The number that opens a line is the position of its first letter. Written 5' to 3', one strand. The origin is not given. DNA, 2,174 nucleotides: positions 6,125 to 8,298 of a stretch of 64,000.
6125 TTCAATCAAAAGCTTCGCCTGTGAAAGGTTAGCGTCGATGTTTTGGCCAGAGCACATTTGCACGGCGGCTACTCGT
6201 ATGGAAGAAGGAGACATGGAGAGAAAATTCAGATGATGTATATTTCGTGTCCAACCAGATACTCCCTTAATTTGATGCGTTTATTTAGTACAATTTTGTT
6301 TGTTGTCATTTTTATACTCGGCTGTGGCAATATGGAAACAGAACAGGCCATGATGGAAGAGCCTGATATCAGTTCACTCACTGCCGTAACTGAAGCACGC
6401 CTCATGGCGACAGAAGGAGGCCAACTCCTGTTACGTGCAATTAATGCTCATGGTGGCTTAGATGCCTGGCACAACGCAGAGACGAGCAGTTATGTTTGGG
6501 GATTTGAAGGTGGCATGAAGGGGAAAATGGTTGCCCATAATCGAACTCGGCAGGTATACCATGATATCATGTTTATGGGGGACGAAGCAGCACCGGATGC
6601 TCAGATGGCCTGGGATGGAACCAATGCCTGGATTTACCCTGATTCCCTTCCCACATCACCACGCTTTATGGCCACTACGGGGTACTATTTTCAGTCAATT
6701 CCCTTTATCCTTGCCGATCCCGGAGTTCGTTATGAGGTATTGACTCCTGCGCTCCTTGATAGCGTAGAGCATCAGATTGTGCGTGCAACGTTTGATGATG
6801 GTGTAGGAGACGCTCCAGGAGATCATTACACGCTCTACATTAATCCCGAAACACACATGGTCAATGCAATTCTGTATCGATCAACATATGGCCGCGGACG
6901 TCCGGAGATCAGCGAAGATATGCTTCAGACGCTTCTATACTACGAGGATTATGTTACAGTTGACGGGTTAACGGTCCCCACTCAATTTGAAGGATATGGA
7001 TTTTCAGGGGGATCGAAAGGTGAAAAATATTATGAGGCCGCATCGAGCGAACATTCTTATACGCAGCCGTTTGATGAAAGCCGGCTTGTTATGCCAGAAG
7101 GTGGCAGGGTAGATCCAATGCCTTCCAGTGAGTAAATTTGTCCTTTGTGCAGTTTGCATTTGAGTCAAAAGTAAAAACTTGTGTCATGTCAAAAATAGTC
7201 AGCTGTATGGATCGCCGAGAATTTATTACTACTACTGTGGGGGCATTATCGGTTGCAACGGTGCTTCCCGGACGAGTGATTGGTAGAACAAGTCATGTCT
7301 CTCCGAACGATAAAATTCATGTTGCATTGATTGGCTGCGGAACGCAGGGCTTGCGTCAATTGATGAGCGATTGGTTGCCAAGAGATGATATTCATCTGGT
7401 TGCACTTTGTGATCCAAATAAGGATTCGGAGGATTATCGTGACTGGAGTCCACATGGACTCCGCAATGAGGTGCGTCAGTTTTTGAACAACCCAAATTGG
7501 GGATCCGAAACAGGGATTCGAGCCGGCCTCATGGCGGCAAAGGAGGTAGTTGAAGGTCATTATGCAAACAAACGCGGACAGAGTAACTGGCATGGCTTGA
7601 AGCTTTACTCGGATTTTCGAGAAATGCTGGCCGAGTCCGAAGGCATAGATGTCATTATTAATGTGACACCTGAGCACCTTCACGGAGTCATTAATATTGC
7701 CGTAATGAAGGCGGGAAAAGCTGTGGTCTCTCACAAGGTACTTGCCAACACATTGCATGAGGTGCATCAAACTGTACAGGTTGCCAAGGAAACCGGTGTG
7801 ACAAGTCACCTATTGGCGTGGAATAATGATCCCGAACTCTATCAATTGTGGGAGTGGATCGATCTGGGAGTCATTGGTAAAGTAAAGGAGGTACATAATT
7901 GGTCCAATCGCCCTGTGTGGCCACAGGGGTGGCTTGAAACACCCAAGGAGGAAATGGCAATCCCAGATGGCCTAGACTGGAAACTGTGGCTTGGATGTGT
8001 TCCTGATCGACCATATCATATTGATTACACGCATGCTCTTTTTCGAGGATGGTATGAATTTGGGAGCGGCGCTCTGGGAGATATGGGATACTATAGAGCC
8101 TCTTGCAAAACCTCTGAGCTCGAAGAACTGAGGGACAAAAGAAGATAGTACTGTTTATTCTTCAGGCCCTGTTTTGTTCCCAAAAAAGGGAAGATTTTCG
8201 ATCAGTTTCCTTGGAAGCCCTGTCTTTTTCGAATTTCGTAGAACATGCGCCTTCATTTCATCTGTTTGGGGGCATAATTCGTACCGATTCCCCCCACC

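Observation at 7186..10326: Intact IS4/IS5-superfamily IS cleanly splitting a TAT-secreted Gfo/Idh/MocA oxidoreductase gene, with reconstructable in-frame target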

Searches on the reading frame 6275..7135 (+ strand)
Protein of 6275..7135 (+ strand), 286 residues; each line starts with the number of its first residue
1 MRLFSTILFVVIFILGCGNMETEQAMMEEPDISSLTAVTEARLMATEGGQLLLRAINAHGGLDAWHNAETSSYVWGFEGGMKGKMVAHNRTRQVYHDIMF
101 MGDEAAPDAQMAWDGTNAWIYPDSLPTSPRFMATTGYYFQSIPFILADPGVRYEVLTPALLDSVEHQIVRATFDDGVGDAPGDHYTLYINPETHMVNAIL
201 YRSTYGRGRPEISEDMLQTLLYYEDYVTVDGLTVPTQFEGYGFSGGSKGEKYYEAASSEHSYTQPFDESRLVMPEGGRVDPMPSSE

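Call 37: search_protein_families(library=pfam, proteins=[window:6275-7135:+], max_evalue=0.01)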
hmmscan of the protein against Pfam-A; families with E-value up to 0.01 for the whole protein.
window:6275-7135:+ (286 aa): 0 families

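Call 47: find_encoding_contigs(protein=window:6275-7135:+, flank=6000, max_places=10)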
Protein window:6275-7135:+ (286 aa): 4 contigs read that carry it; 3 places shown.
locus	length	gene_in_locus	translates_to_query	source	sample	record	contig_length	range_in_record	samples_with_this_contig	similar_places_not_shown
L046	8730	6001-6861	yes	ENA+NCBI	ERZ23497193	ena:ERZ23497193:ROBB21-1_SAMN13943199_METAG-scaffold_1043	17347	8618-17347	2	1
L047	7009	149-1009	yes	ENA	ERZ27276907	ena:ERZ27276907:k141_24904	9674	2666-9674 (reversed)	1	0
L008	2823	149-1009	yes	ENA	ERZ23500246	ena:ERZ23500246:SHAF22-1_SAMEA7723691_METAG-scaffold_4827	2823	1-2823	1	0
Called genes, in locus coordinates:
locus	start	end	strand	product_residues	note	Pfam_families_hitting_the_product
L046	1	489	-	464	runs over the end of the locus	PF01408:GFO_IDH_MocA, PF19051:GFO_IDH_MocA_C2, PF22725:GFO_IDH_MocA_C3 (weak)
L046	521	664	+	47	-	-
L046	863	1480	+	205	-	PF04264:YceI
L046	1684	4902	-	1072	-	PF14870:PSII_BNR (faint), PF02012:BNR (faint), PF15902:Sortilin-Vps10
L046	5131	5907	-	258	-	PF00795:CN_hydrolase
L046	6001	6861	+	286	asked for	-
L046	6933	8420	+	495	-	PF01408:GFO_IDH_MocA, PF19051:GFO_IDH_MocA_C2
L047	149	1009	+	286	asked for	-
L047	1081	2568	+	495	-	PF01408:GFO_IDH_MocA, PF19051:GFO_IDH_MocA_C2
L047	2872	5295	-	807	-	PF13588:HSDR_N_2, PF02384:N6_Mtase, PF01170:UPF0020 (weak), PF07669:Eco57I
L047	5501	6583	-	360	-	PF12760:Zn_ribbon_IS1595 (weak), PF12762:DDE_Tnp_IS1595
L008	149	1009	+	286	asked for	-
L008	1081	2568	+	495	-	PF01408:GFO_IDH_MocA, PF19051:GFO_IDH_MocA_C2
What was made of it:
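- All four public contigs that carry the neighbouring 286-aa gene have the uninterrupted allele (call 47).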

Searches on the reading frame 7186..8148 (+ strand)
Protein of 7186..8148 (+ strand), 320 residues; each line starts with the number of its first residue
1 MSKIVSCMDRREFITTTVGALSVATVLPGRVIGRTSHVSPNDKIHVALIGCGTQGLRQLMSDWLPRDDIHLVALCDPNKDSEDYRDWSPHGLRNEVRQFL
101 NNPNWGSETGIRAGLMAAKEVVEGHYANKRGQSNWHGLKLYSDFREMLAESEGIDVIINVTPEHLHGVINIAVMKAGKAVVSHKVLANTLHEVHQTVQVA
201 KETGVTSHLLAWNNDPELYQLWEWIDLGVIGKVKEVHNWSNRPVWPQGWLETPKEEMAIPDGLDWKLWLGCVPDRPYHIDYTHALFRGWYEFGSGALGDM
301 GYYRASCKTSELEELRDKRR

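Call 6: search_protein_families(library=pfam, proteins=[window:7186-8148:+], max_evalue=0.01)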
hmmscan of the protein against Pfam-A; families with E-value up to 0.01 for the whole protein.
window:7186-8148:+ (320 aa): 3 families
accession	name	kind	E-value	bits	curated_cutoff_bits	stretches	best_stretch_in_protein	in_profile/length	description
PF01408.29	GFO_IDH_MocA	-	1.1e-11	45.9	24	1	131-206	41-115/120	Oxidoreductase family, NAD-binding Rossmann fold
PF19051.5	GFO_IDH_MocA_C2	-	7.1e-11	42.5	23.3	1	252-302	41-91/254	Oxidoreductase family, C-terminal alpha/beta domain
PF03447.22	NAD_binding_3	-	0.0025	19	24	1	121-208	27-114/116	Homoserine dehydrogenase, NAD binding domain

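Call 44: find_encoding_contigs(protein=window:7207-8148:+, flank=3000, max_places=6)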
Protein window:7207-8148:+ (313 aa): no gene with exactly this product is on record in the collection.

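Call 46: find_encoding_contigs(protein=window:7186-8148:+, flank=3000, max_places=6)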
Protein window:7186-8148:+ (320 aa): no gene with exactly this product is on record in the collection.
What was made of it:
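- Tried and rejected: None is on record (calls 44, 46).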
